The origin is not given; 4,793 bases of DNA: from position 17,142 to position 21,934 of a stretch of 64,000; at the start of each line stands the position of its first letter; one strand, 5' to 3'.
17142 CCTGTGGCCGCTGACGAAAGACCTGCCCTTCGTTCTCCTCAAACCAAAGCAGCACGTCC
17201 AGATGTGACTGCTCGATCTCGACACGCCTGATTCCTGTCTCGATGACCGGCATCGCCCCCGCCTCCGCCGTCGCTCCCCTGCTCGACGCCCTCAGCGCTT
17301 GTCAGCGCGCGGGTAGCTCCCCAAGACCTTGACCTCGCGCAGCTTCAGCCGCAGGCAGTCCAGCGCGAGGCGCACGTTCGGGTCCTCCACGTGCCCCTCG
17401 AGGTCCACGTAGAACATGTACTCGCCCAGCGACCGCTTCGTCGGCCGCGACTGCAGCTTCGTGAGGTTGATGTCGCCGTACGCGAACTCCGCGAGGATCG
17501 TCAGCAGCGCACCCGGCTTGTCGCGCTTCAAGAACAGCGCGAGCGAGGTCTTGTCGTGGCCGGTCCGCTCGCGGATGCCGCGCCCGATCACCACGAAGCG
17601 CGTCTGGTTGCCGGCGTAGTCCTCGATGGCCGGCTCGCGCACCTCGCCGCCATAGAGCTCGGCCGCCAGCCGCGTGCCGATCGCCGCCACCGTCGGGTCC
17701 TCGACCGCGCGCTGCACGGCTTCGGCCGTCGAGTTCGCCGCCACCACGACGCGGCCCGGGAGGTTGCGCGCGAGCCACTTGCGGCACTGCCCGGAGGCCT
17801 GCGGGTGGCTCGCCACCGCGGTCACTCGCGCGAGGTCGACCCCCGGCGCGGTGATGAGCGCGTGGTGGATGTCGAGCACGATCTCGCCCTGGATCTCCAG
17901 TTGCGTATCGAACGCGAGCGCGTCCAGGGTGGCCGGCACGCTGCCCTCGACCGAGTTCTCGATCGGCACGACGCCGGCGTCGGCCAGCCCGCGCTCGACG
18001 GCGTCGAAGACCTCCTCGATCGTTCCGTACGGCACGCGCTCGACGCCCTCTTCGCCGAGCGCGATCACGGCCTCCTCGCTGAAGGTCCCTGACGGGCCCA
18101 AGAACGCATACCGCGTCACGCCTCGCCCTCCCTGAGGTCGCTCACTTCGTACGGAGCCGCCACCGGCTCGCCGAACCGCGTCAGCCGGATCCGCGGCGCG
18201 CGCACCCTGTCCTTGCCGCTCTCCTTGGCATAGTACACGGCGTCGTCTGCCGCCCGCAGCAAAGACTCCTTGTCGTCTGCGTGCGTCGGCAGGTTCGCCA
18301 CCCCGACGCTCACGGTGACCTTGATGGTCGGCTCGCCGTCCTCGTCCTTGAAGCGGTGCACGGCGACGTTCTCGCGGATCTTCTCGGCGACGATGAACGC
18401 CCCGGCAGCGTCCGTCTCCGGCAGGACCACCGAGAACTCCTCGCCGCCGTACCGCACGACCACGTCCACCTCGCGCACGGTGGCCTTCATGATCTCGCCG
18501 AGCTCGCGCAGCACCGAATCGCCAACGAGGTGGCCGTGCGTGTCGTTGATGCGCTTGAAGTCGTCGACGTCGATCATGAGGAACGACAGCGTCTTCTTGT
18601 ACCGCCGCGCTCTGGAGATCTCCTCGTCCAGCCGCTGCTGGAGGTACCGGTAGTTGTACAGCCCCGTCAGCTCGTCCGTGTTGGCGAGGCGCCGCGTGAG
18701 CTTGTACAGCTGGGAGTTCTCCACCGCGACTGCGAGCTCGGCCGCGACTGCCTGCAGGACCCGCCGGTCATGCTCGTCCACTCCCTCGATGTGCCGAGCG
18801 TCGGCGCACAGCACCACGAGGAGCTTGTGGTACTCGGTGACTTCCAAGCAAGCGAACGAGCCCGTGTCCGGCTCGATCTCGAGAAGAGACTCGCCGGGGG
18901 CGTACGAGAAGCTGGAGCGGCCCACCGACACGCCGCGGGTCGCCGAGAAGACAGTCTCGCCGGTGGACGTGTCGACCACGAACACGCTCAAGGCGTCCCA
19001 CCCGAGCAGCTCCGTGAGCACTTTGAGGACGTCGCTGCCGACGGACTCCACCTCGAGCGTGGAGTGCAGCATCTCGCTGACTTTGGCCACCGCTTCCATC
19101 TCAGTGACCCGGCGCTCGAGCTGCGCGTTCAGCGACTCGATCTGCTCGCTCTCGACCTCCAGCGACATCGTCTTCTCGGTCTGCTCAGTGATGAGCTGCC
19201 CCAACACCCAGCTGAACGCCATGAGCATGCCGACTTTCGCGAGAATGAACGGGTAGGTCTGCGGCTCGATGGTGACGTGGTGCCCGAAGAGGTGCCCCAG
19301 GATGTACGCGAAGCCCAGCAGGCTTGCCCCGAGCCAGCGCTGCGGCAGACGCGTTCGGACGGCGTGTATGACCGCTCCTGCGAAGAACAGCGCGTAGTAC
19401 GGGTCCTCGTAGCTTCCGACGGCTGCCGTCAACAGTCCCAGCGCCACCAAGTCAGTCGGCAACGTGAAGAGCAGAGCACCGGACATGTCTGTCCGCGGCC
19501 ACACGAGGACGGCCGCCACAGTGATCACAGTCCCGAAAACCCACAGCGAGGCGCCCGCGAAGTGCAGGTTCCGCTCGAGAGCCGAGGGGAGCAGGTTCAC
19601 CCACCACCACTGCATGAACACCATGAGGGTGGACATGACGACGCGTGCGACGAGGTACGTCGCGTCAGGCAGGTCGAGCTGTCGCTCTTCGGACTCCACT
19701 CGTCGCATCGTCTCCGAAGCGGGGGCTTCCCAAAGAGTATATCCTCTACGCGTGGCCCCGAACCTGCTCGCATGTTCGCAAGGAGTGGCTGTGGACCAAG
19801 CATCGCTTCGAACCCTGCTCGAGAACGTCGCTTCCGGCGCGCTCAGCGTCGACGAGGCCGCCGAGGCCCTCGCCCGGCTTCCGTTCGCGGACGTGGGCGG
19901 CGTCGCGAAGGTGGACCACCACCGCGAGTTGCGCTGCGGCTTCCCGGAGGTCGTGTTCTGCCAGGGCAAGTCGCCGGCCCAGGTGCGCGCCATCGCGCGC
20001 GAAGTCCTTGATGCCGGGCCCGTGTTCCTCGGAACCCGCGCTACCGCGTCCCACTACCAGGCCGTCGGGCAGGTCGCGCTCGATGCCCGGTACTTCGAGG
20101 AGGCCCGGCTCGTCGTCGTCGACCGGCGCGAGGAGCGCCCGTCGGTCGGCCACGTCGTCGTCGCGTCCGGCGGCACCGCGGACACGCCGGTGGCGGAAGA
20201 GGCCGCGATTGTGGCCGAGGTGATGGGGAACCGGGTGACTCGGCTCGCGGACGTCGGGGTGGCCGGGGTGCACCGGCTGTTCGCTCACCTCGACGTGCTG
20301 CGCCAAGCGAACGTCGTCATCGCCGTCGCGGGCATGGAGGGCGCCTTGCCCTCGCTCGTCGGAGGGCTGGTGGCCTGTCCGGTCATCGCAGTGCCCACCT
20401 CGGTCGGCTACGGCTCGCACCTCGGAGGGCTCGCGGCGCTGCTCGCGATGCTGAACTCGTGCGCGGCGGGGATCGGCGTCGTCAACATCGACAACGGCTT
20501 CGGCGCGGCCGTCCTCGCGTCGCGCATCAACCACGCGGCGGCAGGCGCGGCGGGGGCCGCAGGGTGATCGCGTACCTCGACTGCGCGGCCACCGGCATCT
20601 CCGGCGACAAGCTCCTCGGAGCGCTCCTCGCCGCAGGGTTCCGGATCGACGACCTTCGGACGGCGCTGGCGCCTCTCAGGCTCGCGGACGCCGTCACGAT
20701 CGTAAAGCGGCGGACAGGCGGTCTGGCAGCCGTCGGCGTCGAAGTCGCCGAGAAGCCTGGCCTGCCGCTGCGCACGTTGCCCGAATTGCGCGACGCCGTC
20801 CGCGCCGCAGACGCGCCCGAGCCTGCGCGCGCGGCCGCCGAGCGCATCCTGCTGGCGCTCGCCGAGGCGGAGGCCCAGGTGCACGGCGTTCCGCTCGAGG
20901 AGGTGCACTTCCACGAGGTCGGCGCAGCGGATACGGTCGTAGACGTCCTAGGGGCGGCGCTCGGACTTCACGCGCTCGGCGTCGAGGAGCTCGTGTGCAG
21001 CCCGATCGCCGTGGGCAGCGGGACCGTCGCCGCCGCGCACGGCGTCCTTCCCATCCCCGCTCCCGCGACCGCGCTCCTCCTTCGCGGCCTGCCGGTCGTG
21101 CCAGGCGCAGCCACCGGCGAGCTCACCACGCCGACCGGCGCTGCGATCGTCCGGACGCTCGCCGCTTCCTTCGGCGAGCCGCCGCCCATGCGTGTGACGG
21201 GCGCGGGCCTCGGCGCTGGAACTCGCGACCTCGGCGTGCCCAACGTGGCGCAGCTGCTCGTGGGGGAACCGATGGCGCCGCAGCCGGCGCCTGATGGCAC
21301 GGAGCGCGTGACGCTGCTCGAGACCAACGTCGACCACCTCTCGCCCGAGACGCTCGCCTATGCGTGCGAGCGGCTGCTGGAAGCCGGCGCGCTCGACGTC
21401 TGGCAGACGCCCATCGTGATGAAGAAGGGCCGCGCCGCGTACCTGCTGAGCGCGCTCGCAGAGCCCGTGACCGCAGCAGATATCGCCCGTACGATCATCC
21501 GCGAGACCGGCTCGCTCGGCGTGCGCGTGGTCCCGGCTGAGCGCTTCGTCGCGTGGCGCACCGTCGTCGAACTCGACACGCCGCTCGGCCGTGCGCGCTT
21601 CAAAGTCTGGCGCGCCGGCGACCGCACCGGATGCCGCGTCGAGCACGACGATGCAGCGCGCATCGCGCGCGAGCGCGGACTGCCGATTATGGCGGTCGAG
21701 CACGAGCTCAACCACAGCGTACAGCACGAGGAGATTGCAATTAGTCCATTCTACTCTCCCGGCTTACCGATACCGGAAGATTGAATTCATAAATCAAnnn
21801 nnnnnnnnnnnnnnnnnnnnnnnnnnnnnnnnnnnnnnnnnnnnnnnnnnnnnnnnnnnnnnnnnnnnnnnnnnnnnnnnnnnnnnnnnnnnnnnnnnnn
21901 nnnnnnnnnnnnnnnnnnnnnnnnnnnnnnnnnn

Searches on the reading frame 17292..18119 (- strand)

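Call 41: search_protein_families(library=pfam, proteins=[window:17292-18119:-], max_evalue=0.00001)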
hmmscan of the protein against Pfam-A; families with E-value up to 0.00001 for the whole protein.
window:17292-18119:- (275 aa): 2 families
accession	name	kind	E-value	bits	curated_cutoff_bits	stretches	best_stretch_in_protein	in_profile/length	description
PF00800.23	PDT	-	1.7e-59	201.1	25.2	1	5-180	2-178/181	Prephenate dehydratase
PF01842.31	ACT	-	1.8e-06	28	27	1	198-250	8-58/66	ACT domain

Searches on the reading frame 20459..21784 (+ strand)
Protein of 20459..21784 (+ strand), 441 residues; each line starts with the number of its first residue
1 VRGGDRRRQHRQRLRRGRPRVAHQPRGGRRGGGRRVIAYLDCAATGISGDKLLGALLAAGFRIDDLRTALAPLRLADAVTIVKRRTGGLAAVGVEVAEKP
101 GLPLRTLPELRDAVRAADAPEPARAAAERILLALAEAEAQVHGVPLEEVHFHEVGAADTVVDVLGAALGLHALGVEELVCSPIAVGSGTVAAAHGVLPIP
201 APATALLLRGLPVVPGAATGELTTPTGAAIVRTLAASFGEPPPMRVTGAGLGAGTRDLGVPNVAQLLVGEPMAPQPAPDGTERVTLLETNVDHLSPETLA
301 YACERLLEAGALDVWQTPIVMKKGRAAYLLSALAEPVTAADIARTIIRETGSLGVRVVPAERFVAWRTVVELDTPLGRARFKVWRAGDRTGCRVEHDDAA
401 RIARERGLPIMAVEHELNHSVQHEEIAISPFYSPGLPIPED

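Call 42: search_protein_families(library=pfam, proteins=[window:20459-21784:+], max_evalue=0.00001)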
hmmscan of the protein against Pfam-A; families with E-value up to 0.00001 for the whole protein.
window:20459-21784:+ (441 aa): 1 family
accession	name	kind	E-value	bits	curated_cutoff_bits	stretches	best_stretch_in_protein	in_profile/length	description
PF01969.22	Ni_insertion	-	2e-121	406.1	22.1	1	38-413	1-374/375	Nickel insertion protein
